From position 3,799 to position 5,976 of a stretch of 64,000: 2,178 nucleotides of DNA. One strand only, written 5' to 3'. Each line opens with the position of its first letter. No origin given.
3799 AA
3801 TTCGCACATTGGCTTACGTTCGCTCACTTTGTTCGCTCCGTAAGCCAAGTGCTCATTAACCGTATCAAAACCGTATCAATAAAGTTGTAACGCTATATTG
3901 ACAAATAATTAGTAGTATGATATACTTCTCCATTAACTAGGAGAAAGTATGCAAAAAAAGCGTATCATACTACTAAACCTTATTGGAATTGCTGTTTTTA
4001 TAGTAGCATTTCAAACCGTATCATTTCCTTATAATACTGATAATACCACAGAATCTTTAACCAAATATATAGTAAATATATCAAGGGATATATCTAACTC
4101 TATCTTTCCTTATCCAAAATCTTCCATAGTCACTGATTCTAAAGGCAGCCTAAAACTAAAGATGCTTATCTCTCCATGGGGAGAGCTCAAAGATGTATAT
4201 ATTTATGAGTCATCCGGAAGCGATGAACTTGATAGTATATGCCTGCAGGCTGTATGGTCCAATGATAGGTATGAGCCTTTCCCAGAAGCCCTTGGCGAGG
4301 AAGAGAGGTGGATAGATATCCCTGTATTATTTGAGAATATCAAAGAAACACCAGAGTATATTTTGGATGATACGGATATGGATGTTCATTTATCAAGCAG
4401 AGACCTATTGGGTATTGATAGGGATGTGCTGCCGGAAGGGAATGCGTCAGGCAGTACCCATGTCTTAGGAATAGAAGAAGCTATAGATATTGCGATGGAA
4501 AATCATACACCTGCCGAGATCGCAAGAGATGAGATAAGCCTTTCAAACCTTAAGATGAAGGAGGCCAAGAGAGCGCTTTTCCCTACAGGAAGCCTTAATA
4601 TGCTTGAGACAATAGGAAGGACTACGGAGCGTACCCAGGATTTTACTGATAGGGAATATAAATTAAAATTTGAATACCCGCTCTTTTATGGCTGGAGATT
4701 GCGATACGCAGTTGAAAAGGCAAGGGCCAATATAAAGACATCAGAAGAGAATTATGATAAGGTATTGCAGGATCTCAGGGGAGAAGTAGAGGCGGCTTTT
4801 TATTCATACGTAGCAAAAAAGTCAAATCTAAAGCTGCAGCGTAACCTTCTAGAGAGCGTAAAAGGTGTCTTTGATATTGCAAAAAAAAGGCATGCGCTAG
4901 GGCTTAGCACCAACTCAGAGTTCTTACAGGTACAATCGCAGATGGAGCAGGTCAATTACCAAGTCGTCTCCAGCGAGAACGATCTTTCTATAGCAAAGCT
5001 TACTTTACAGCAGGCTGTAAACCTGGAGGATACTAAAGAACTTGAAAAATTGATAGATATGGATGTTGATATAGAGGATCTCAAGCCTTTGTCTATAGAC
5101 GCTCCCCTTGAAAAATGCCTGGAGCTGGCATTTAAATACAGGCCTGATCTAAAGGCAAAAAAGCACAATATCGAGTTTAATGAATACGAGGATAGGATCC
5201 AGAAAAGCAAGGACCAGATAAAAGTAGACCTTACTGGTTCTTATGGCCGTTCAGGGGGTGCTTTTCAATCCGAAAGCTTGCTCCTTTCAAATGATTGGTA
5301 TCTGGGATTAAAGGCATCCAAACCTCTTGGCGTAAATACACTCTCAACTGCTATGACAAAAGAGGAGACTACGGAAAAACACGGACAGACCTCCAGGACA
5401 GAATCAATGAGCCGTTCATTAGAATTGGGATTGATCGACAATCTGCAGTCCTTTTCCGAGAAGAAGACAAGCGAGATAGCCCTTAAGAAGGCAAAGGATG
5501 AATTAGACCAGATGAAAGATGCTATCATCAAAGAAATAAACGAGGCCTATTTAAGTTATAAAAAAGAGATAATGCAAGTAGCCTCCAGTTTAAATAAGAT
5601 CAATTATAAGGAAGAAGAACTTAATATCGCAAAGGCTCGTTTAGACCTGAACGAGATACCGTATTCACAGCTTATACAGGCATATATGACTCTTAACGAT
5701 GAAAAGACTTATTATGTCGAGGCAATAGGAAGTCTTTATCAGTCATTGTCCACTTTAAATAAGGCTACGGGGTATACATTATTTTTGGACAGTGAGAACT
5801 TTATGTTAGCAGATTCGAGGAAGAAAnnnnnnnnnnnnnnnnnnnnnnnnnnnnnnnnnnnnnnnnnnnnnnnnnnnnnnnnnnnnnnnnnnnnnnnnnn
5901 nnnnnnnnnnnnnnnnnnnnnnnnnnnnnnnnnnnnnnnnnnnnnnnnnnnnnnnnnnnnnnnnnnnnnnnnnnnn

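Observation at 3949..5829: TolC-family outer-membrane channel with an N-terminal TonB-C-like domain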

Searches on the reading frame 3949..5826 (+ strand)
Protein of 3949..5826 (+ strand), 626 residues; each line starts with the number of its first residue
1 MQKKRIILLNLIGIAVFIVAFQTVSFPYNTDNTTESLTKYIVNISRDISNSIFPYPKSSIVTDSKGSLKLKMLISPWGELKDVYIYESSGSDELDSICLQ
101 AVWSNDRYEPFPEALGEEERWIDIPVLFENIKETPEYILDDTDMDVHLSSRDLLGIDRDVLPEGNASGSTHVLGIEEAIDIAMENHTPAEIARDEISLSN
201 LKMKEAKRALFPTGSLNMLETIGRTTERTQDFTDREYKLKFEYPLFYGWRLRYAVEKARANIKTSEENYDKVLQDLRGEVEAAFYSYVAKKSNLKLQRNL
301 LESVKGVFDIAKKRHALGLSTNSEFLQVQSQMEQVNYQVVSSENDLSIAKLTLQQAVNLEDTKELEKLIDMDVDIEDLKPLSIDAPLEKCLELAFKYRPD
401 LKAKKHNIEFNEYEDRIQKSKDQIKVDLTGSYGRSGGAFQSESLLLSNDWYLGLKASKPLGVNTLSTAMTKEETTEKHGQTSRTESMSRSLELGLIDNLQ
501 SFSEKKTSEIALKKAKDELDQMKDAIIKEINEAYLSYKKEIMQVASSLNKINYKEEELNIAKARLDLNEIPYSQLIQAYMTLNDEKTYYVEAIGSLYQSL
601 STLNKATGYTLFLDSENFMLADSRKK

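Call 3: search_protein_families(library=pfam, proteins=[window:3949-5826:+], max_evalue=10)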
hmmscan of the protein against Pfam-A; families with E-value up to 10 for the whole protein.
window:3949-5826:+ (626 aa): 6 families
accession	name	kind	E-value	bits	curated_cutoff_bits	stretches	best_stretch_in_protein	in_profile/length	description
PF02321.23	OEP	-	6.1e-43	147.2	22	2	176-358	2-187/187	Outer membrane efflux protein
PF03544.19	TonB_C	-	3.4e-08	34.3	24.6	1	54-129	4-78/79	Gram-negative bacterial TonB protein C-terminal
PF13103.11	TonB_2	-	0.0012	19.4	22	1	39-124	3-83/85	TonB C terminal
PF07000.17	DUF1308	-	0.057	13.8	26.9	1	291-342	99-149/163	Protein of unknown function (DUF1308)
PF12243.14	CTK3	-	0.89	10.1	23.7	1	500-558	20-77/124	CTD kinase subunit gamma CTK3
PF22872.1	DUF7018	-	9.7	6.9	27.8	1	263-335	1-75/116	Domain of unknown function (DUF7018)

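Call 4: search_protein_families(library=ncbifam, proteins=[window:3949-5826:+], max_evalue=10)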
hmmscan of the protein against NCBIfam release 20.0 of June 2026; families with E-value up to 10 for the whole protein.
window:3949-5826:+ (626 aa): 8 families
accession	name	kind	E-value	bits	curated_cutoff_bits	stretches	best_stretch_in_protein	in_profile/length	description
TIGR01844.1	type_I_sec_TolC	subfamily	2.1e-25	89.6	225.15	2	174-441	4-268/414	TolC family outer membrane protein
TIGR01845.1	outer_NodT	subfamily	1.7e-11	43.6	210.05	1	182-459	66-344/460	efflux transporter outer membrane subunit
NF007002.0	PRK09465.1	equivalog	9.6e-06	24.4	495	1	202-368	53-219/460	outer membrane channel protein TolC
NF033142.1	efflux_OM_AdeC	exception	0.00012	20.8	975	1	257-435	149-321/465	multidrug efflux RND transporter AdeABC outer membrane channel subunit AdeC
TIGR01352.1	tonB_Cterm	subfamily_domain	0.00016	22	27.1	1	55-129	3-74/76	TonB family protein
NF033143.1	efflux_OM_AdeK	equivalog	0.00032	19.6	900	1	243-433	135-319/480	multidrug efflux RND transporter AdeIJK outer membrane channel subunit AdeK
NF052390.1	efflux_OMP_AbuO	equivalog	0.00056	18.7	700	1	239-368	312-441/447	multidrug efflux outer membrane protein AbuO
NF047664.1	LIMLP_16025_fam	subfamily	4.2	7.4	140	1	260-278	11-29/80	LIMLP_16025 family protein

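Call 5: find_homologous_proteins(query=window:3949-5826:+, max_evalue=0.001)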
Query window:3949-5826:+ (626 aa): 127 proteins with E <= 0.001 among 8000 candidates; the best 120 are listed.
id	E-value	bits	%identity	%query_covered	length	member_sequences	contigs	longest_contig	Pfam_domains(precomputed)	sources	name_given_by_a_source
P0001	0.0e+0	1360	100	100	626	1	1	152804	PF03544.20,PF02321.24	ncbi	ncbi:MAG: TolC family protein [Candidatus Omnitrophota bacterium]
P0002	9.4e-232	789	59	100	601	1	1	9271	PF03544.20,PF02321.24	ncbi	ncbi:MAG: TolC family protein [Candidatus Omnitrophota bacterium]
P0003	3.5e-231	787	59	100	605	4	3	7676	PF03544.20,PF02321.24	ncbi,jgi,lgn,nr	ncbi:MAG: TonB family protein [Candidatus Omnitrophica bacterium]|nr:TonB family protein [Candidatus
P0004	1.5e-227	775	57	100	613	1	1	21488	PF03544.20,PF02321.24,PF13103.12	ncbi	ncbi:TonB family protein [Candidatus Omnitrophota bacterium]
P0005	1.6e-225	768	57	99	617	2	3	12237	PF03544.20,PF02321.24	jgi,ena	-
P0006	1.6e-223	762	56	100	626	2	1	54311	PF03544.20,PF02321.24,PF13103.12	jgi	-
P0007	4.4e-223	760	56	100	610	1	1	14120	PF03544.20,PF02321.24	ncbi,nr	ncbi:MAG: TolC family protein [Candidatus Omnitrophica bacterium]|nr:TolC family protein [Candidatus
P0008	1.4e-222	759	55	100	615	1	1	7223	PF03544.20,PF02321.24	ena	-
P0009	1.6e-222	758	57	100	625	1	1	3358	PF03544.20,PF02321.24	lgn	-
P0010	4.3e-222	757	58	99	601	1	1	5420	PF03544.20,PF02321.24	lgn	-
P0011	1.2e-221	756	57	100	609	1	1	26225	PF03544.20,PF02321.24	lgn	-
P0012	2.7e-221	754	59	100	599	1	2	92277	PF03544.20,PF02321.24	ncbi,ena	-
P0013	2.8e-221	754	59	100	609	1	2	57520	PF03544.20,PF02321.24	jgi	-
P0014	9.8e-221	753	56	99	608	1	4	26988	PF03544.20,PF02321.24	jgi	-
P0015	2.1e-220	751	56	100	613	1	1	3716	PF03544.20,PF02321.24,PF13103.12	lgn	-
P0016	2.2e-219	748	56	100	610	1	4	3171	PF03544.20,PF02321.24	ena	-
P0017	2.9e-219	748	55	99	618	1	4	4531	PF03544.20,PF02321.24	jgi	-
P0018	3.9e-219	747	57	100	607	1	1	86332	PF02321.24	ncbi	ncbi:TolC family protein [Candidatus Omnitrophota bacterium]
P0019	4.6e-219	747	57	100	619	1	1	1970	PF03544.20,PF02321.24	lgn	-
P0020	1.9e-218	745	55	99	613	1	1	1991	PF03544.20,PF02321.24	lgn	-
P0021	1.9e-218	745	55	99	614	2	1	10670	PF03544.20,PF02321.24,PF13103.12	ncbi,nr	ncbi:MAG: TonB family protein [Candidatus Omnitrophica bacterium]|nr:TonB family protein [Candidatus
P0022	2.9e-218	744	57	100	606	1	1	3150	PF03544.20,PF02321.24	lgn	-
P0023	3.1e-218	744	56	100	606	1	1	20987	PF02321.24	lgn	-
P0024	8.5e-218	743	55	100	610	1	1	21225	PF03544.20,PF02321.24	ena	-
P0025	2.3e-217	741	56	100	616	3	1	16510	PF03544.20,PF02321.24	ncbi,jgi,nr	ncbi:MAG: hypothetical protein AUJ70_04995 [Candidatus Omnitrophica bacterium CG1_02_40_15]|nr:MAG: 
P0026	7.4e-217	740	57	100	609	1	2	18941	PF03544.20,PF02321.24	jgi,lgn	-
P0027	1.4e-216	739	56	99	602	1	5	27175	PF03544.20,PF02321.24,PF13103.12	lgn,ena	-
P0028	1.5e-216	739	55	99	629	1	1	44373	PF03544.20,PF02321.24,PF13103.12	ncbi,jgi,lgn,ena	ncbi:MAG: TolC family protein [Candidatus Omnitrophota bacterium]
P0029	2.8e-216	738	55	100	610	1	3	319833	PF03544.20,PF02321.24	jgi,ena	-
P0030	6.8e-216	737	55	96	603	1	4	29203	PF03544.20,PF02321.24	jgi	-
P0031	7.1e-216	736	55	99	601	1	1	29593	PF03544.20,PF02321.24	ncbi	ncbi:TonB family protein [Candidatus Omnitrophota bacterium]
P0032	1.3e-215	736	55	100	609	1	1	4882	PF03544.20,PF02321.24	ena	-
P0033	1.4e-215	735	54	100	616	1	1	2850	PF03544.20,PF02321.24,PF13103.12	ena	-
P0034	1.4e-215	735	56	100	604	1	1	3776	PF03544.20,PF02321.24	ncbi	-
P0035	1.6e-215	735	55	96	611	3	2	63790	PF03544.20,PF02321.24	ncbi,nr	ncbi:MAG: TonB family protein [Candidatus Omnitrophica bacterium]|nr:TonB family protein [Candidatus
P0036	1.9e-215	735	56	99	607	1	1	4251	PF02321.24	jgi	jgi:outer membrane protein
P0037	2.0e-215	735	54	100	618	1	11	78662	PF03544.20,PF02321.24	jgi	-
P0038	3.2e-215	734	56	100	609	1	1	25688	PF03544.20,PF02321.24,PF13103.12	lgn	-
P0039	4.1e-215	734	55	100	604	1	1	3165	PF03544.20,PF02321.24,PF13103.12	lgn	-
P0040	4.9e-215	734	56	100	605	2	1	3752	PF02321.24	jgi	-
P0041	9.5e-215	733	55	99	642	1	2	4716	PF03544.20,PF02321.24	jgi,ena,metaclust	metaclust:\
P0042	9.7e-215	733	55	100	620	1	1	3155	PF03544.20,PF02321.24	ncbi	-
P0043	1.1e-214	733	57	100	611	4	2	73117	PF03544.20,PF02321.24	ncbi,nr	ncbi:MAG: TolC family protein [Candidatus Omnitrophica bacterium]|nr:TolC family protein [Candidatus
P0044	2.0e-214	732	54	100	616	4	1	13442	PF03544.20,PF02321.24,PF13103.12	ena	-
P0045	2.5e-214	731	55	100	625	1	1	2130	PF03544.20,PF02321.24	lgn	-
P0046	3.1e-214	731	53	100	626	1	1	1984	PF03544.20,PF02321.24,PF13103.12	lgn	-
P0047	4.0e-214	731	55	100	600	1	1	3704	PF03544.20,PF02321.24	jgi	jgi:TonB family protein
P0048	1.6e-213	729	56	100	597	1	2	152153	PF03544.20,PF02321.24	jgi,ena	-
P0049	1.7e-213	729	55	100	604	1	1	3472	PF03544.20,PF02321.24,PF13103.12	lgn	-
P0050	2.2e-213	728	56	99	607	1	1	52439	PF03544.20,PF02321.24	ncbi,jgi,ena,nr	ncbi:MAG: TolC family protein [Candidatus Omnitrophica bacterium]|nr:TolC family protein [Candidatus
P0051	2.5e-213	728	56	100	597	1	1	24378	PF03544.20,PF02321.24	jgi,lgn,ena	-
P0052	2.6e-213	728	57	100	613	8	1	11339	PF03544.20,PF02321.24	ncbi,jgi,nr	ncbi:MAG: TolC family protein [Candidatus Omnitrophica bacterium]|nr:TolC family protein [Candidatus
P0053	3.4e-213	728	56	99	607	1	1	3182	PF03544.20,PF02321.24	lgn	-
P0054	5.9e-213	727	56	100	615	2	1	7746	PF03544.20,PF02321.24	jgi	jgi:TonB family protein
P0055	1.1e-212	726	56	99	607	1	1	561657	PF03544.20,PF02321.24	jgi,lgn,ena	-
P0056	1.4e-212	726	57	99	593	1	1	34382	PF03544.20,PF02321.24,PF13103.12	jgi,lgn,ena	-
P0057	2.0e-212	725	55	99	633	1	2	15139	PF03544.20,PF02321.24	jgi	-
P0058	4.1e-212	724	56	100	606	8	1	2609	PF03544.20,PF02321.24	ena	-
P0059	5.1e-212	724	55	99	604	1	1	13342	PF02321.24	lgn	-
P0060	5.4e-212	724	55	100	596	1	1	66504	PF03544.20,PF02321.24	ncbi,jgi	ncbi:MAG: TolC family protein [Candidatus Omnitrophota bacterium]|jgi:outer membrane protein TolC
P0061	1.3e-211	722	56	100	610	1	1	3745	PF03544.20,PF02321.24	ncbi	-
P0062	1.3e-211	722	53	100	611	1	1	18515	PF03544.20,PF02321.24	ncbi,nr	ncbi:MAG: TolC family protein [Candidatus Omnitrophota bacterium]|nr:TolC family protein [Candidatus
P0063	1.6e-211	722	54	99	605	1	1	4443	PF03544.20,PF02321.24,PF13103.12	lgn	-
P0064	2.4e-211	721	56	100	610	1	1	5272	PF03544.20,PF02321.24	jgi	jgi:TonB family protein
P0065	3.4e-211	721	54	99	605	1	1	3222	PF03544.20,PF02321.24,PF13103.12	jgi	jgi:TonB family protein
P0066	3.5e-211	721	54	100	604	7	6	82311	PF03544.20,PF02321.24,PF13103.12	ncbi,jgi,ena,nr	ncbi:MAG: hypothetical protein COW92_03495 [Candidatus Omnitrophica bacterium CG22_combo_CG10-13_8_2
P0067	4.0e-211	721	56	100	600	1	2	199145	PF03544.20,PF02321.24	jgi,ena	-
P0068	4.3e-211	721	56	100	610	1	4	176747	PF03544.20,PF02321.24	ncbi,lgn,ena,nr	ncbi:MAG TPA: hypothetical protein DCY56_06455 [Candidatus Omnitrophica bacterium]|nr:hypothetical p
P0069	8.0e-211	720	55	100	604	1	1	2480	PF03544.20,PF02321.24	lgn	-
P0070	8.1e-211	720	55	100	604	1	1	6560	PF03544.20,PF02321.24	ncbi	-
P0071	9.7e-211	720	55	100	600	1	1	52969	PF03544.20,PF02321.24,PF13103.12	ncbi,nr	ncbi:MAG: TolC family protein [Candidatus Omnitrophica bacterium]|nr:TolC family protein [Candidatus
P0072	1.0e-210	719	54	99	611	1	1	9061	PF03544.20,PF02321.24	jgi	-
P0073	1.3e-210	719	55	96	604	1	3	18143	PF03544.20,PF02321.24,PF13103.12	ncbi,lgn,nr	ncbi:MAG: TonB family protein [Candidatus Omnitrophica bacterium]|nr:TonB family protein [Candidatus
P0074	1.4e-210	719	56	96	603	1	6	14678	PF03544.20,PF02321.24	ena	-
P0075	1.5e-210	719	55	100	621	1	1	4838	PF03544.20,PF02321.24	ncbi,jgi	jgi:outer membrane protein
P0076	3.5e-210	718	54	99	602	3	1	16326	PF03544.20,PF02321.24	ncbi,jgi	-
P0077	4.2e-210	717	54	100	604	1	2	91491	PF03544.20,PF02321.24,PF13103.12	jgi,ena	-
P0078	6.6e-210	717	55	96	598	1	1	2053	PF03544.20,PF02321.24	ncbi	-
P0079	7.4e-210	717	55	100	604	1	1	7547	PF03544.20,PF02321.24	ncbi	-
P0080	7.5e-210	717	54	100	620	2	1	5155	PF03544.20,PF02321.24,PF13103.12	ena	-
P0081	8.3e-210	716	55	100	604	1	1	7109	PF03544.20,PF02321.24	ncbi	-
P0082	1.8e-209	715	54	100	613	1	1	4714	PF03544.20,PF02321.24,PF13103.12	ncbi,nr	ncbi:MAG: TolC family protein [Candidatus Omnitrophota bacterium]|nr:TolC family protein [Candidatus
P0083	4.2e-209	714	54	100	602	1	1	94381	PF03544.20,PF02321.24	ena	-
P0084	4.3e-209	714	54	100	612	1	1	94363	PF03544.20,PF02321.24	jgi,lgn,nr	nr:TolC family protein [Candidatus Omnitrophota bacterium]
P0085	4.6e-209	714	55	99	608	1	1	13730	PF03544.20,PF02321.24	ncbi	-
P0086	5.4e-209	714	55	99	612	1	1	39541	PF03544.20,PF02321.24,PF13103.12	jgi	-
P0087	1.6e-208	712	55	97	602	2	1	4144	PF03544.20,PF02321.24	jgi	-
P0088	2.1e-208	712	54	99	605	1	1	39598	PF03544.20,PF02321.24,PF13103.12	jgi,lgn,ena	-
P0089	3.0e-208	711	54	99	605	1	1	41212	PF03544.20,PF02321.24,PF13103.12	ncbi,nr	ncbi:MAG: TonB family protein [Candidatus Omnitrophica bacterium]|nr:TonB family protein [Candidatus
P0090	3.9e-208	711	52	99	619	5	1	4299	PF03544.20,PF02321.24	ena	-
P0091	9.0e-208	710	54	100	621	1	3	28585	PF03544.20,PF02321.24,PF13103.12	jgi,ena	jgi:outer membrane protein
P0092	9.9e-208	710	54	100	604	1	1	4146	PF03544.20,PF02321.24,PF13103.12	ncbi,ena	-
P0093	1.5e-207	709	52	99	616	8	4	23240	PF03544.20,PF02321.24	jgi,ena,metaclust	metaclust:\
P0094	2.2e-207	708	53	100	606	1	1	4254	PF03544.20,PF02321.24,PF13103.12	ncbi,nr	ncbi:MAG: TolC family protein [Candidatus Omnitrophota bacterium]|nr:TolC family protein [Candidatus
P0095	3.9e-207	708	55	99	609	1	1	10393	PF03544.20,PF02321.24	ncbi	-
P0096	6.1e-207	707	54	100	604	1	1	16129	PF03544.20,PF02321.24,PF13103.12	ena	-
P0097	6.8e-207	707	54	100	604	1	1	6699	PF03544.20,PF02321.24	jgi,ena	-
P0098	9.6e-207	706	56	94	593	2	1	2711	PF03544.20,PF02321.24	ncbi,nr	ncbi:MAG: TolC family protein, partial [Candidatus Omnitrophica bacterium]|nr:TolC family protein [C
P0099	1.6e-206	706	55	100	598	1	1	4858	PF02321.24,PF13103.12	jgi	-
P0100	2.1e-206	705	55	96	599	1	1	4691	PF03544.20,PF02321.24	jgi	jgi:TonB family protein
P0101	6.3e-206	704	53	99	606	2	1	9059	PF03544.20,PF02321.24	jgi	-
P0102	3.1e-205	701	54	96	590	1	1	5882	PF03544.20,PF02321.24,PF13103.12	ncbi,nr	ncbi:MAG: TonB family protein [Candidatus Omnitrophica bacterium]|nr:TonB family protein [Candidatus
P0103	5.0e-205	701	54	99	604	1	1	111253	PF03544.20,PF02321.24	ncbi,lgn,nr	ncbi:MAG: TolC family protein [Candidatus Omnitrophota bacterium]|nr:TolC family protein [Candidatus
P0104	6.4e-205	700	54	99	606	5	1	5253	PF03544.20,PF02321.24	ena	-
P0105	3.9e-204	698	52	99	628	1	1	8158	PF03544.20,PF02321.24,PF13103.12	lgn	-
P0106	1.6e-203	696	52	100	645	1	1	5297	PF03544.20,PF02321.24,PF13103.12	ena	-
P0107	2.0e-203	695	54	99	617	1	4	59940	PF03544.20,PF02321.24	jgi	-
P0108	1.2e-202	693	53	100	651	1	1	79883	PF03544.20,PF02321.24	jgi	-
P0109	3.6e-202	691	57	90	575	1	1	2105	PF03544.20,PF02321.24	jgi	jgi:outer membrane protein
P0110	6.7e-202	690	52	100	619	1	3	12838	PF03544.20,PF02321.24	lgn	-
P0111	2.8e-201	688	52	99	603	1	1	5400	PF03544.20,PF02321.24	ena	-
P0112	2.9e-201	688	52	99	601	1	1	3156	PF03544.20,PF02321.24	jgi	-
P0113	2.5e-200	685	51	99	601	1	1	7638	PF03544.20,PF02321.24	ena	-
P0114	8.2e-200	683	51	99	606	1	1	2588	PF03544.20,PF02321.24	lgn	-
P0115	3.0e-199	682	53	99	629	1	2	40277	PF03544.20,PF02321.24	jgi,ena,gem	-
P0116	1.4e-196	673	52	98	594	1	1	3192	PF02321.24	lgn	-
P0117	5.4e-195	668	51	99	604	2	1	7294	PF03544.20,PF02321.24,PF13103.12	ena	-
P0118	8.5e-190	650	60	81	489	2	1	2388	PF02321.24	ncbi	ncbi:MAG: TolC family protein, partial [Candidatus Omnitrophota bacterium]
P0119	1.1e-183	630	54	87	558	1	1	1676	PF03544.20,PF02321.24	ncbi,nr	ncbi:MAG: TolC family protein, partial [Candidatus Omnitrophota bacterium]|nr:TolC family protein [C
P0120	3.0e-173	596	60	73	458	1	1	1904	PF02321.24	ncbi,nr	ncbi:MAG: TolC family protein, partial [Candidatus Omnitrophota bacterium]|nr:TolC family protein [C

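Call 15: find_encoding_contigs(protein=P0055, flank=10000, max_places=2)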
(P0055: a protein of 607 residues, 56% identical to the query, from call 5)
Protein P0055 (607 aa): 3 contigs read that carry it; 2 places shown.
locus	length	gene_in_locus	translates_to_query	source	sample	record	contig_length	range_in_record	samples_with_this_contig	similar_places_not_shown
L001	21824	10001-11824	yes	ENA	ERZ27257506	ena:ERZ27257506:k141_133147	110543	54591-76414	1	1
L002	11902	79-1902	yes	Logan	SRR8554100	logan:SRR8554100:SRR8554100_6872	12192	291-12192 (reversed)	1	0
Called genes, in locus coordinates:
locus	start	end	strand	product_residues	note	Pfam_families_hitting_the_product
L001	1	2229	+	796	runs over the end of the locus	PF13174:TPR_6 (faint), PF03198:Glyco_hydro_72, PF02836:Glyco_hydro_2_C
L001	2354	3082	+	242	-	-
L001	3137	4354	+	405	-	PF03198:Glyco_hydro_72 (faint)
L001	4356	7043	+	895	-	-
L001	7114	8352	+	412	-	PF13412:HTH_24 (weak), PF00480:ROK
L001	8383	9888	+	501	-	PF00083:Sugar_tr (faint), PF07690:MFS_1, PF13347:MFS_2, PF12832:MFS_1_like, PF07690:MFS_1 (weak)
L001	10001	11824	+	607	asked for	PF03544:TonB_C (weak), PF02321:OEP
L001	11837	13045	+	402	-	PF25973:BSH_CzcB (weak), PF25944:Beta-barrel_RND (weak), PF25954:Beta-barrel_RND_2, PF25967:RND-MFP_C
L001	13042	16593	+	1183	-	PF00873:ACR_tran, PF02355:SecD_SecF_C (faint), PF03176:MMPL, PF08220:HTH_DeoR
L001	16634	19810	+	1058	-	PF00873:ACR_tran, PF03176:MMPL (faint), PF02355:SecD_SecF_C (faint)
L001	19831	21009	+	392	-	-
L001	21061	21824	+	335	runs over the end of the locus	PF06071:YchF-GTPase_C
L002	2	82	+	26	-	?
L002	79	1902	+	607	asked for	PF03544:TonB_C (weak), PF02321:OEP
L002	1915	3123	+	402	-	PF25973:BSH_CzcB (weak), PF25944:Beta-barrel_RND (weak), PF25954:Beta-barrel_RND_2, PF25967:RND-MFP_C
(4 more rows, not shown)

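Call 16: find_encoding_contigs(protein=P0029, flank=10000, max_places=2)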
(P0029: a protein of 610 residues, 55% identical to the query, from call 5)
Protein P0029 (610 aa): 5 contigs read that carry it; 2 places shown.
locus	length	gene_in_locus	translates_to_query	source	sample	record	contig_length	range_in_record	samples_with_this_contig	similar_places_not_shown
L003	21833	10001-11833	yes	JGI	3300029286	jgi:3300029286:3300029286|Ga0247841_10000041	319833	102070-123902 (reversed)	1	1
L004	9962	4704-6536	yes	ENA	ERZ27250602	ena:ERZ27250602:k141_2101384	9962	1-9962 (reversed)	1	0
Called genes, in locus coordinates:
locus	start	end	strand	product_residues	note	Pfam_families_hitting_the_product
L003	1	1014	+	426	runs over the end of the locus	PF13414:TPR_11 (weak), PF00515:TPR_1, PF07719:TPR_2 (weak), PF13181:TPR_8 (weak), PF13414:TPR_11, PF13432:TPR_16, PF00515:TPR_1, PF07719:TPR_2 (weak), +13 more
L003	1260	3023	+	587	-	PF02554:CstA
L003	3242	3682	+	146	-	PF00472:RF-1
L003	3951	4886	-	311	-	PF00072:Response_reg, PF00990:GGDEF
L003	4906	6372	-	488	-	PF13185:GAF_2 (weak), PF13492:GAF_3 (weak), PF00512:HisKA, PF02518:HATPase_c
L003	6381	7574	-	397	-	PF08495:FIST, PF10442:FIST_C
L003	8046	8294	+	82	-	-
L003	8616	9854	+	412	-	PF13412:HTH_24 (weak), PF00480:ROK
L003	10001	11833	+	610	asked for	PF03544:TonB_C, PF02321:OEP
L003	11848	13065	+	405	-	PF25944:Beta-barrel_RND (weak), PF25954:Beta-barrel_RND_2, PF25967:RND-MFP_C (weak)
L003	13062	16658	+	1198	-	PF00873:ACR_tran, PF03176:MMPL (weak), PF02355:SecD_SecF_C (weak), PF08220:HTH_DeoR (faint)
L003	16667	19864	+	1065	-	PF00873:ACR_tran, PF03176:MMPL (faint)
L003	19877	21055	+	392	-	PF10473:CENP-F_leu_zip (faint)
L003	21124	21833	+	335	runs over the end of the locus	PF06071:YchF-GTPase_C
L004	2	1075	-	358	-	?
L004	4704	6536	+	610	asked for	PF03544:TonB_C, PF02321:OEP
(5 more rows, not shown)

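Call 17: find_encoding_contigs(protein=P0115, flank=10000, max_places=2)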
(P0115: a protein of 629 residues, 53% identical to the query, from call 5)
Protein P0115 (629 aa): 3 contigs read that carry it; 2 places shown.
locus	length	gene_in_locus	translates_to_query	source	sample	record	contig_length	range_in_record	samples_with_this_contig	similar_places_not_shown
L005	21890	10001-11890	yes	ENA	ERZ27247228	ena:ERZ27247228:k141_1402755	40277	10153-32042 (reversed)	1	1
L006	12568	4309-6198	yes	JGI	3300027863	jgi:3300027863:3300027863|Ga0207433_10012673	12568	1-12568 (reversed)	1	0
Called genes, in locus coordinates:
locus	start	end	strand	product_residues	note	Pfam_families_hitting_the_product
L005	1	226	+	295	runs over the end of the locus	PF00528:BPD_transp_1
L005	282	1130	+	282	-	PF00528:BPD_transp_1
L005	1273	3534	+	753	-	PF02836:Glyco_hydro_2_C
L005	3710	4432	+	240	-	-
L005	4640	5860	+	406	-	-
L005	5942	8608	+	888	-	-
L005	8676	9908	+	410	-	PF13412:HTH_24 (weak), PF00480:ROK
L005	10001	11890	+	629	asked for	PF03544:TonB_C (faint), PF02321:OEP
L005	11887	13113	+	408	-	PF25919:BSH_CusB (faint), PF25917:BSH_RND (weak), PF25973:BSH_CzcB (weak), PF25954:Beta-barrel_RND_2, PF25944:Beta-barrel_RND (weak), PF25967:RND-MFP_C, PF25989:YknX_C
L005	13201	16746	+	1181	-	PF00873:ACR_tran, PF03176:MMPL (weak), PF02355:SecD_SecF_C (faint), PF08220:HTH_DeoR (weak)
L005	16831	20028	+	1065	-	PF00873:ACR_tran, PF02355:SecD_SecF_C (weak)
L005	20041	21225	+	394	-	-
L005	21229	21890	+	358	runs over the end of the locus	PF00482:T2SSF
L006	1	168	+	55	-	?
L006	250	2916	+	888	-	-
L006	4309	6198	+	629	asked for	PF03544:TonB_C (faint), PF02321:OEP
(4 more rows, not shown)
